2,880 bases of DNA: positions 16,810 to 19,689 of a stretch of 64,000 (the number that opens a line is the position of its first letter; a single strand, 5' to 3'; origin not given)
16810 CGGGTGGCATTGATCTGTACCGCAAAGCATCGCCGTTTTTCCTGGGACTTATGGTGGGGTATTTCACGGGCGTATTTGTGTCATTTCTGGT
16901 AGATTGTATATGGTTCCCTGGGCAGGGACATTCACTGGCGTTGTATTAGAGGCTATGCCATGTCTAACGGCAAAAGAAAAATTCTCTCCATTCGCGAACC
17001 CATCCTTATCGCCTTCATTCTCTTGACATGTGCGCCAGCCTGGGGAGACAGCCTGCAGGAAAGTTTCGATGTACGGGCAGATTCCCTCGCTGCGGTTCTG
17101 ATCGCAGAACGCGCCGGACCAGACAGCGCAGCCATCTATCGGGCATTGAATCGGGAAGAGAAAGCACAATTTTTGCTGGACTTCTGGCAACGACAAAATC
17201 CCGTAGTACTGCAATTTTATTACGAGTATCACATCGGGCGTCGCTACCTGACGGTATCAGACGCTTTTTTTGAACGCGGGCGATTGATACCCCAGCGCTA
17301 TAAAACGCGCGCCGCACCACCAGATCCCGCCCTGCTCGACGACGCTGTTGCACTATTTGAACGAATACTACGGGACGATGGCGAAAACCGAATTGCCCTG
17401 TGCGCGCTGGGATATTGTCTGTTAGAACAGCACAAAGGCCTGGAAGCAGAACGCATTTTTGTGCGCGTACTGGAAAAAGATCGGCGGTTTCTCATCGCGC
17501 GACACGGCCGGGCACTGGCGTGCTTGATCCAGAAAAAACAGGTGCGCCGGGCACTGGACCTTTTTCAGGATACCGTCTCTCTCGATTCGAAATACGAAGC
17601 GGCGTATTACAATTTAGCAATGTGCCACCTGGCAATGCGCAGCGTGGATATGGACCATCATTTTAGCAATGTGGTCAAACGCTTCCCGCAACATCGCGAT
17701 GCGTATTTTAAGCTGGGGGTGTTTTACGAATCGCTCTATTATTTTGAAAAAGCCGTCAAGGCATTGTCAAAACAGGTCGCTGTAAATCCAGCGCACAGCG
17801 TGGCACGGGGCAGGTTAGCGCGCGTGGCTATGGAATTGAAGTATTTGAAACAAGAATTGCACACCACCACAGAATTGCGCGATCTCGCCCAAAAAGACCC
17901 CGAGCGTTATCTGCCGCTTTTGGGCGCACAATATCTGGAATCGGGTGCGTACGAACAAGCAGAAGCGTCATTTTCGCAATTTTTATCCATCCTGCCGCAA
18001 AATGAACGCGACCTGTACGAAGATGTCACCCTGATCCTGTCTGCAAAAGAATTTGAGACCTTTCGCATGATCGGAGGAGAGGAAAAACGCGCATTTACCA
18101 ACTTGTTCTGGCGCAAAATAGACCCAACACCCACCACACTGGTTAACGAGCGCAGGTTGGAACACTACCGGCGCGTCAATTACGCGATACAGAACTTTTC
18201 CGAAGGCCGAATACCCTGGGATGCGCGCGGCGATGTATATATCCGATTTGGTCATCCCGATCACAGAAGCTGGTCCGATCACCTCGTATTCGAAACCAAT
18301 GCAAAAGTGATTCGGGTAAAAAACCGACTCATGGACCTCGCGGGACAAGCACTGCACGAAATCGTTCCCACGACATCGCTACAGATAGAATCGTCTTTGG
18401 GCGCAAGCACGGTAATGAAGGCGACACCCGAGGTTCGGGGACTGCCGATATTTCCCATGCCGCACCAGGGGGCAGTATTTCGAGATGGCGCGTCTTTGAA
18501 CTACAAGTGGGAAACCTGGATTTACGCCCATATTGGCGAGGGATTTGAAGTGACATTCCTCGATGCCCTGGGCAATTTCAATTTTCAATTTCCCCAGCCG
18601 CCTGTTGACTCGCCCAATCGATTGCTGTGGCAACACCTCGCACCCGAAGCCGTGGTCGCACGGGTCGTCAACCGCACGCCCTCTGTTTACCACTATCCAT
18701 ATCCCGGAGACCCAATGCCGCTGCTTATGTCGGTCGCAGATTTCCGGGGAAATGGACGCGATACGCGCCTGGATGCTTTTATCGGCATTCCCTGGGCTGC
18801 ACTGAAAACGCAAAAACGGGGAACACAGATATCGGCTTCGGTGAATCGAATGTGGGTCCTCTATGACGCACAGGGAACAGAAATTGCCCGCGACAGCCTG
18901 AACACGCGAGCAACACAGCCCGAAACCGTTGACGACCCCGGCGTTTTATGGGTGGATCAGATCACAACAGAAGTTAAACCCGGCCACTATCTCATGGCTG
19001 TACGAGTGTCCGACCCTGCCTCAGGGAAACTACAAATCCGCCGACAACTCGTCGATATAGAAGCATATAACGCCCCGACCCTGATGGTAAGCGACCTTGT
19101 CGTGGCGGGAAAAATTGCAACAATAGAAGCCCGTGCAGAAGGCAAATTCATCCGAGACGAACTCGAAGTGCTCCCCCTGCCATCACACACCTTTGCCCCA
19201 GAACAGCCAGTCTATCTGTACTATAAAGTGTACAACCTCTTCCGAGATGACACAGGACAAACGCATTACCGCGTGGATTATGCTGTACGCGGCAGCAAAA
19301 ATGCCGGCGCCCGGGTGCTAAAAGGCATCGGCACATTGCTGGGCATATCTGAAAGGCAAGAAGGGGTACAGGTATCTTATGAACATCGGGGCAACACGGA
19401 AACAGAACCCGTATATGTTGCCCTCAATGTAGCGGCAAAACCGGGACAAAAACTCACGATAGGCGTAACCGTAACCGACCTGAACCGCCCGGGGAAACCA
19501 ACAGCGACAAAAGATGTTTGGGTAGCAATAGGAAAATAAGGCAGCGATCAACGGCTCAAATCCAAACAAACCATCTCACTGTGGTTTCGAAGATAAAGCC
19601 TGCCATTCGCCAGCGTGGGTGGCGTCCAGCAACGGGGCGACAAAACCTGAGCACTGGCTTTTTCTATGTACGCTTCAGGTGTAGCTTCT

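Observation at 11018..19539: Four-gene envelope operon: paralogous 650-aa membrane proteins flanking a GT39-like/TPR glycosyltransferase, followed by a GWxTD protein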

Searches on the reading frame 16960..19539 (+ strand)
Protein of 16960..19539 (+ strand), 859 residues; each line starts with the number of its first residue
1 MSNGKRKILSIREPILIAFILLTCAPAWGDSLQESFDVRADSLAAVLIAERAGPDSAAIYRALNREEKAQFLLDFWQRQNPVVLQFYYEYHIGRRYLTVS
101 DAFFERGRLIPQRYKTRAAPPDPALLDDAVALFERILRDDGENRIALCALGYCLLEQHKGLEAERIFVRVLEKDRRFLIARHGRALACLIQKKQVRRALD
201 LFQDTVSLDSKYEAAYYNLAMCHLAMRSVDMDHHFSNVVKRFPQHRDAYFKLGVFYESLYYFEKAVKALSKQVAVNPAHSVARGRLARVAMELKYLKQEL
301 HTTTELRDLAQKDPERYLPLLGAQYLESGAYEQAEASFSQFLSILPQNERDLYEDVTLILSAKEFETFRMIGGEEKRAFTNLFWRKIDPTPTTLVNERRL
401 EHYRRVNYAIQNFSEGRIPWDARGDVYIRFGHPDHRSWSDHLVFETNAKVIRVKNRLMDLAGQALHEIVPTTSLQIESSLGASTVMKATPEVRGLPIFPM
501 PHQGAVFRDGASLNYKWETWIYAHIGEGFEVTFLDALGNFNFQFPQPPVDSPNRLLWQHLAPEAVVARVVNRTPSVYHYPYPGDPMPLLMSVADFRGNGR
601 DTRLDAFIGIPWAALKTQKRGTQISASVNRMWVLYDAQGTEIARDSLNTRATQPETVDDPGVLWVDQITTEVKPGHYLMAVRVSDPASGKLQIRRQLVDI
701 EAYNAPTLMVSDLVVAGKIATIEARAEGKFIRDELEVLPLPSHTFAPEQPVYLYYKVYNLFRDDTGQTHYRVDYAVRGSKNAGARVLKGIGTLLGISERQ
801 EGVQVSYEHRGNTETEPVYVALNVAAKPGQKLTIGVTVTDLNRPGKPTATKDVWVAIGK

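Call 4: search_protein_families(library=pfam, proteins=[window:16960-19539:+], max_evalue=0.01)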
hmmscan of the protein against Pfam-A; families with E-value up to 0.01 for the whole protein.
window:16960-19539:+ (859 aa): 10 families
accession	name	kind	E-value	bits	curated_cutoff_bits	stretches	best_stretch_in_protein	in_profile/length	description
PF14559.12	TPR_19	-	6.1e-13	49.3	25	1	127-175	8-56/68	Tetratricopeptide repeat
PF13428.12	TPR_14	-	1.8e-07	31.6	23.5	0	247-288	2-43/44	Tetratricopeptide repeat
PF23914.1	TPR_CcmH_CycH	-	1.6e-06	28.5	42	1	244-350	48-156/158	Cytochrome c-type biogenesis protein H TPR domain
PF07719.23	TPR_2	-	1.5e-05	25.1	27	0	321-348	7-34/34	Tetratricopeptide repeat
PF13432.12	TPR_16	-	2.2e-05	25.2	32.7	0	127-164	14-51/65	Tetratricopeptide repeat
PF13431.12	TPR_17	-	5.6e-05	23.5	24.4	0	201-226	1-26/34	Tetratricopeptide repeat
PF20094.4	GWxTD_dom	-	0.0002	21.6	26.9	1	349-435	30-114/172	GWxTD domain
PF13181.12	TPR_8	-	0.00028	21.3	25.7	0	247-279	2-34/34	Tetratricopeptide repeat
PF13424.12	TPR_12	-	0.0013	19.3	30.1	0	125-172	25-73/77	Tetratricopeptide repeat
PF12895.13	ANAPC3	-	0.0054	17.4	27.2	0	188-227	32-70/82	Anaphase-promoting complex, cyclosome, subunit 3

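Call 5: search_protein_families(library=ncbifam, proteins=[window:16960-19539:+], max_evalue=0.01)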
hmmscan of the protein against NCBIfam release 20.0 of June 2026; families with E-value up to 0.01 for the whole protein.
window:16960-19539:+ (859 aa): 8 families
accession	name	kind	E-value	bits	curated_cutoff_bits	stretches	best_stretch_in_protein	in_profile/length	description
TIGR04514.1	GWxTD_dom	domain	1.9e-17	63.7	28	1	352-437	2-88/105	GWxTD domain-containing protein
TIGR02917.1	PEP_TPR_lipo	equivalog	6.3e-16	57.4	312.2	1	188-353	474-639/899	XrtA/PEP-CTERM system TPR-repeat protein PrsT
NF040959.1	MamA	equivalog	1.5e-09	37.6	200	1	236-357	61-180/204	magnetosome protein MamA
TIGR02521.1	type_IV_pilW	equivalog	3.7e-05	23.4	154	0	185-299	70-188/234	type IV pilus biogenesis/stability protein PilW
TIGR02795.1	tol_pal_ybgF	equivalog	5.5e-05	23.7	90.1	0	233-312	23-105/119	tol-pal system protein YbgF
TIGR02552.1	LcrH_SycD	equivalog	0.00064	19.4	104.8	0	187-229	60-102/136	SycD/LcrH family type III secretion system chaperone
NF033920.0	C39_PA2778_fam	equivalog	0.0008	18.9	150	0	232-298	176-242/255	PA2778 family cysteine peptidase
TIGR04510.1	mod_pep_cyc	subfamily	0.001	17.7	400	1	149-341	403-594/814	putative peptide modification system cyclase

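Call 46: find_homologous_proteins(query=window:16960-19539:+, max_evalue=0.00001)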
Query window:16960-19539:+ (859 aa): 223 proteins with E <= 0.00001 among 8000 candidates; the best 120 are listed.
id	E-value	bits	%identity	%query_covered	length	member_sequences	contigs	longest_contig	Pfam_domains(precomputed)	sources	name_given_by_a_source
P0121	0.0e+0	1855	94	99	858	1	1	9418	PF14559.13,PF23914.2,PF00515.35,PF13428.13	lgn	-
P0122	0.0e+0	1854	94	99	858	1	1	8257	PF14559.13,PF23914.2,PF00515.35,PF13432.13,PF13428.13,PF07719.24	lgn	-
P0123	0.0e+0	1853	94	99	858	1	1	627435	PF14559.13,PF23914.2,PF00515.35,PF13432.13,PF13428.13,PF07719.24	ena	-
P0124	0.0e+0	1850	94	99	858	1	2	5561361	PF14559.13,PF23914.2,PF00515.35,PF13432.13,PF13428.13,PF07719.24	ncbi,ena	-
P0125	0.0e+0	1849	93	99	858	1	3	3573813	PF14559.13,PF23914.2,PF00515.35,PF13428.13,PF07719.24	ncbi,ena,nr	ncbi:MAG: GWxTD domain-containing protein [Gemmatimonadota bacterium]|nr:GWxTD domain-containing pro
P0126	0.0e+0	1841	93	99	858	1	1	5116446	PF14559.13,PF23914.2,PF00515.35,PF13428.13,PF07719.24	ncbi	-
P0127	0.0e+0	1838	92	100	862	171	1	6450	PF14559.13,PF23914.2,PF00515.35,PF13428.13,PF07719.24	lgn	-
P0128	0.0e+0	1781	91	97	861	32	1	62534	PF14559.13,PF23914.2,PF13428.13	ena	-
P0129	0.0e+0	1615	80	100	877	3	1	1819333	PF14559.13,PF23914.2,PF13428.13,PF07719.24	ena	-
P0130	0.0e+0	1605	81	98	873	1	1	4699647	PF14559.13,PF13428.13,PF07719.24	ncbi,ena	-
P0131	0.0e+0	1600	81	98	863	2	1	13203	PF14559.13,PF13431.13,PF23914.2,PF00515.35,PF13428.13,PF13181.13,PF07719.24,PF13174.13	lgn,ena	-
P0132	0.0e+0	1593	81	98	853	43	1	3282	PF14559.13,PF13431.13,PF23914.2,PF13428.13,PF13174.13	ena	-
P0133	0.0e+0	1591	80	98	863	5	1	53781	PF14559.13,PF13431.13,PF23914.2,PF00515.35,PF13428.13,PF13181.13,PF07719.24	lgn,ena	-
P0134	0.0e+0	1591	79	100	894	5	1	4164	PF14559.13,PF23914.2,PF12895.14,PF13428.13,PF13174.13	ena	-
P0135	0.0e+0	1588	79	100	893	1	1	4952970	PF14559.13,PF23914.2,PF13428.13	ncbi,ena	-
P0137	0.0e+0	1168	62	98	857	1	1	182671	PF14559.13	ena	-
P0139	0.0e+0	1081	56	98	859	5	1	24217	PF14559.13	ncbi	-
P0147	4.1e-247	840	48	97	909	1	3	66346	PF14559.13,PF13431.13,PF23914.2,PF13371.13,PF00515.35,PF13424.13,PF13176.13,PF13432.13,PF13428.13,PF13181.13,PF07719.24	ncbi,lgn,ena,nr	ncbi:MAG: GWxTD domain-containing protein [Gemmatimonadetes bacterium]|nr:GWxTD domain-containing pr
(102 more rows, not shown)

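Call 47: find_encoding_contigs(protein=P0139, flank=10000, max_places=1)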
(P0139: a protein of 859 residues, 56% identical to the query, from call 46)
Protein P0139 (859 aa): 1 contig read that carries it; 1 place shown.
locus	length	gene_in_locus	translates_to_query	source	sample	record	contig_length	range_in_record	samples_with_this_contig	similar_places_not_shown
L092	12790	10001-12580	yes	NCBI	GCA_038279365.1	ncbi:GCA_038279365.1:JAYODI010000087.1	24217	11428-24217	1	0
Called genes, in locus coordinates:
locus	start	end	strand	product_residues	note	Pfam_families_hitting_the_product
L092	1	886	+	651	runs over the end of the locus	PF20581:DUF6785, PF20580:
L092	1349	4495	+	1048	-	PF13620:CarboxypepD_reg, PF13715:CarbopepD_reg_2, PF07715:Plug (weak)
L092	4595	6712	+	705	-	-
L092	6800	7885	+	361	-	PF13505:OMP_b-brl (faint)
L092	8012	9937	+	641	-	PF00496:SBP_bac_5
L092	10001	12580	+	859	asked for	PF14559:TPR_19 (faint)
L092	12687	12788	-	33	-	?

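Call 48: find_encoding_contigs(protein=P0137, flank=10000, max_places=1)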
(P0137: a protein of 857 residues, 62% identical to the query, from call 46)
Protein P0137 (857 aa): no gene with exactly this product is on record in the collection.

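Call 49: find_encoding_contigs(protein=P0147, flank=10000, max_places=1)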
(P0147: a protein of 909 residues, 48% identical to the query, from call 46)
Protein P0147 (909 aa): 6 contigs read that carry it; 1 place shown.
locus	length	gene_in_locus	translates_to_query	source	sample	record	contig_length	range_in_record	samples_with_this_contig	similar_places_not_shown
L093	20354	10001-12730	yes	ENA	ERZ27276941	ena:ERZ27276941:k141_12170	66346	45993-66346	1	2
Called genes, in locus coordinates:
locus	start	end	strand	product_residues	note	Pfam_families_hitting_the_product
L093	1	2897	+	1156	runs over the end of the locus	PF07495:Y_Y_Y (faint), PF13428:TPR_14 (faint), PF13424:TPR_12 (faint), PF14559:TPR_19 (faint), PF00515:TPR_1 (faint), PF07719:TPR_2 (faint), PF13414:TPR_11 (faint), PF13432:TPR_16 (weak)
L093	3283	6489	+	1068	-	PF13620:CarboxypepD_reg, PF13715:CarbopepD_reg_2, PF07715:Plug (weak)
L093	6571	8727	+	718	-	-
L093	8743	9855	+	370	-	PF19572:PorV (weak), PF11751:PorP_SprF (weak)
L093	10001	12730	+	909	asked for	PF13371:TPR_9 (faint), PF13424:TPR_12 (faint), PF13428:TPR_14 (faint), PF13432:TPR_16 (faint), PF14559:TPR_19 (faint), PF23914:TPR_CcmH_CycH (faint), PF00515:TPR_1 (faint), PF07719:TPR_2 (faint), +3 more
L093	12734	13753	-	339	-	PF13414:TPR_11, PF00515:TPR_1, PF13414:TPR_11, PF13432:TPR_16, PF14559:TPR_19, PF00515:TPR_1, PF07719:TPR_2, PF13414:TPR_11, +39 more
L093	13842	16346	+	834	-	PF00753:Lactamase_B, PF12706:Lactamase_B_2, PF16661:Lactamase_B_6, PF10996:Beta-Casp, PF07521:RMMBL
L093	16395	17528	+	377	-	-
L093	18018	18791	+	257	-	-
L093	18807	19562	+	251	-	PF03781:FGE-sulfatase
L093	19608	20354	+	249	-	?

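Call 64: search_protein_families(library=ncbifam, proteins=[L092:1349-4495:+, L092:4595-6712:+, L092:6800-7885:+, L092:8012-9937:+, L092:10001-12580:+, L093:6571-8727:+, L093:8743-9855:+], max_evalue=0.01)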
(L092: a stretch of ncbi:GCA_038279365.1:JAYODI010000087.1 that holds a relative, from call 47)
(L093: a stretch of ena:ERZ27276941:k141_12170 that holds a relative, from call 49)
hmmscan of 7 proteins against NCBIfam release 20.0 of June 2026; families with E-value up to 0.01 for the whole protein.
L092:1349-4495:+ (1048 aa): 8 families
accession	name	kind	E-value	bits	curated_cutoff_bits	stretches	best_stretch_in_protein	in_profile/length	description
TIGR04056.1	OMP_RagA_SusC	subfamily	7.9e-16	57.6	368.25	1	33-242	2-214/981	SusC/RagA family TonB-linked outer membrane protein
TIGR01785.1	TonB-hemin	subfamily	2.4e-15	56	316.85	2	635-787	364-508/677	TonB-dependent heme/hemoglobin receptor family protein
TIGR01786.1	TonB-hemlactrns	subfamily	9.6e-13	47.3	323.75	2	430-780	222-516/719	TonB-dependent hemoglobin/transferrin/lactoferrin family receptor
NF052345.1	S_layer_anammox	exception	1.6e-12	45.7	1400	1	27-128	1308-1408/1596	Kustd1514 family S-layer glycoprotein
NF049947.1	TonB_dep_PCPU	exception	2.1e-05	22.9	800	1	108-238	27-168/685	TonB-dependent receptor, PCPU motif-type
NF049944.1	TonB_dep_PUIUD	equivalog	7.5e-05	21.2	850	1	696-839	437-574/686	TonB-dependent receptor, PUIUD motif-type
NF052649.1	TonRcptRhtA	equivalog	0.00011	20.5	1100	1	100-238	24-169/744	TonB-dependent siderophore receptor RhtA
NF049946.1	TonB_dep_CU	exception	0.00018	20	700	1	198-235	134-171/683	TonB-dependent receptor, CU motif-type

L092:4595-6712:+ (705 aa): 1 family
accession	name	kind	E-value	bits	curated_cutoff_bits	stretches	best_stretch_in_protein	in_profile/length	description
NF052228.1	T9SS_PorZ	equivalog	0.00025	19.6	260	1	633-705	688-757/757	type IX secretion system anionic LPS delivery protein PorZ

L092:6800-7885:+ (361 aa): 4 families
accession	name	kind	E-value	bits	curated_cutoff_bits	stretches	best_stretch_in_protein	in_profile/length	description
NF033709.1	PorV_fam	subfamily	1.2e-48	166.4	90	1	51-361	2-326/326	PorV/PorQ family protein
NF033711.1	T9SS_PorQ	equivalog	2.4e-20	72.9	220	1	49-254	22-209/335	type IX secretion system protein PorQ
NF033710.1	T9SS_OM_PorV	equivalog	9.7e-16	57.9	250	1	47-258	20-231/367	type IX secretion system outer membrane channel protein PorV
NF052325.1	PorVQ2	equivalog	1.6e-05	24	325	1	55-190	29-169/354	putative type IX sorting system protein PorV2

L092:8012-9937:+ (641 aa): 10 families
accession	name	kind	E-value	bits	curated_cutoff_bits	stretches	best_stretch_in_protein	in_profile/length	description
NF045467.1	Opp4A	equivalog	1.4e-35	122.5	650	2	306-503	236-436/556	oligopeptide ABC transporter substrate-binding protein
TIGR02294.1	nickel_nikA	equivalog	1.8e-28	99.3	393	2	277-523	168-401/501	nickel ABC transporter substrate-binding protein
TIGR04028.1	SBP_KPN_01854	hypoth_equivalog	2.6e-16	59.3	468.5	1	383-499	266-380/509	TIGR04028 family ABC transporter substrate-binding protein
NF047575.1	opine_bind_CntA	exception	1.3e-14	53.7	800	1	381-523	293-434/535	staphylopine-dependent metal ABC transporter substrate-binding lipoprotein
NF043070.1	DppA_dipep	equivalog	2.6e-12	46.1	1005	1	137-453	76-371/535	dipeptide ABC transporter periplasmic-binding protein DppA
NF011684.0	PRK15104.1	equivalog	4e-12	45.6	947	1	134-453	81-382/543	oligopeptide ABC transporter substrate-binding protein OppA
NF011942.0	PRK15413.1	equivalog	2.9e-11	42.8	594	1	381-452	277-345/512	glutathione ABC transporter substrate-binding protein GsiB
NF011689.0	PRK15109.1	equivalog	5.5e-10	38.5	560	1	117-450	62-373/547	ABC transporter substrate-binding protein SapA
NF045468.1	Opp5A_nikA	equivalog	1.6e-08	33.5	600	1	381-470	252-335/488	nickel ABC transporter substrate-binding protein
NF007287.0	PRK09755.1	equivalog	3.4e-07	29.5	1098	1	139-178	80-119/535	ABC transporter substrate-binding protein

L092:10001-12580:+ (859 aa): 7 families
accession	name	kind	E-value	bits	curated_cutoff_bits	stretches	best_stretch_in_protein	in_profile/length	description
TIGR04514.1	GWxTD_dom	domain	2.3e-17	63.4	28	1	347-431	3-88/105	GWxTD domain-containing protein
TIGR02917.1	PEP_TPR_lipo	equivalog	1.6e-12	46.2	312.2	1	183-348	475-640/899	XrtA/PEP-CTERM system TPR-repeat protein PrsT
NF040959.1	MamA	equivalog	1.1e-07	31.5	200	1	231-348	62-177/204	magnetosome protein MamA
TIGR02795.1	tol_pal_ybgF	equivalog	0.00055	20.5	90.1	0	228-310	24-109/119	tol-pal system protein YbgF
TIGR02521.1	type_IV_pilW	equivalog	0.001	18.7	154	1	141-288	34-183/234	type IV pilus biogenesis/stability protein PilW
TIGR02552.1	LcrH_SycD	equivalog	0.0013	18.4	104.8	1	134-222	14-101/136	SycD/LcrH family type III secretion system chaperone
NF033920.0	C39_PA2778_fam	equivalog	0.0085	15.5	150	0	127-192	179-243/255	PA2778 family cysteine peptidase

L093:6571-8727:+ (718 aa): 0 families

L093:8743-9855:+ (370 aa): 4 families
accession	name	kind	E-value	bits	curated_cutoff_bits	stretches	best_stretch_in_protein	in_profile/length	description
NF033709.1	PorV_fam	subfamily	6.7e-52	177.1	90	1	60-369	2-325/326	PorV/PorQ family protein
NF033710.1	T9SS_OM_PorV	equivalog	3.4e-22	79.2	250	1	59-268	23-232/367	type IX secretion system outer membrane channel protein PorV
NF033711.1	T9SS_PorQ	equivalog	4.7e-18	65.3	220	1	57-263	21-209/335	type IX secretion system protein PorQ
NF052325.1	PorVQ2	equivalog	0.00011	21.3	325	1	64-259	29-236/354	putative type IX sorting system protein PorV2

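Call 83: search_protein_families(library=pfam, proteins=[L092:4595-6712:+], max_evalue=0.01)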
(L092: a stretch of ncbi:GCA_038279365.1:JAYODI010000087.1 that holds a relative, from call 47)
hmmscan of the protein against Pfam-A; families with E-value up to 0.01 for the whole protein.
L092:4595-6712:+ (705 aa): 0 families
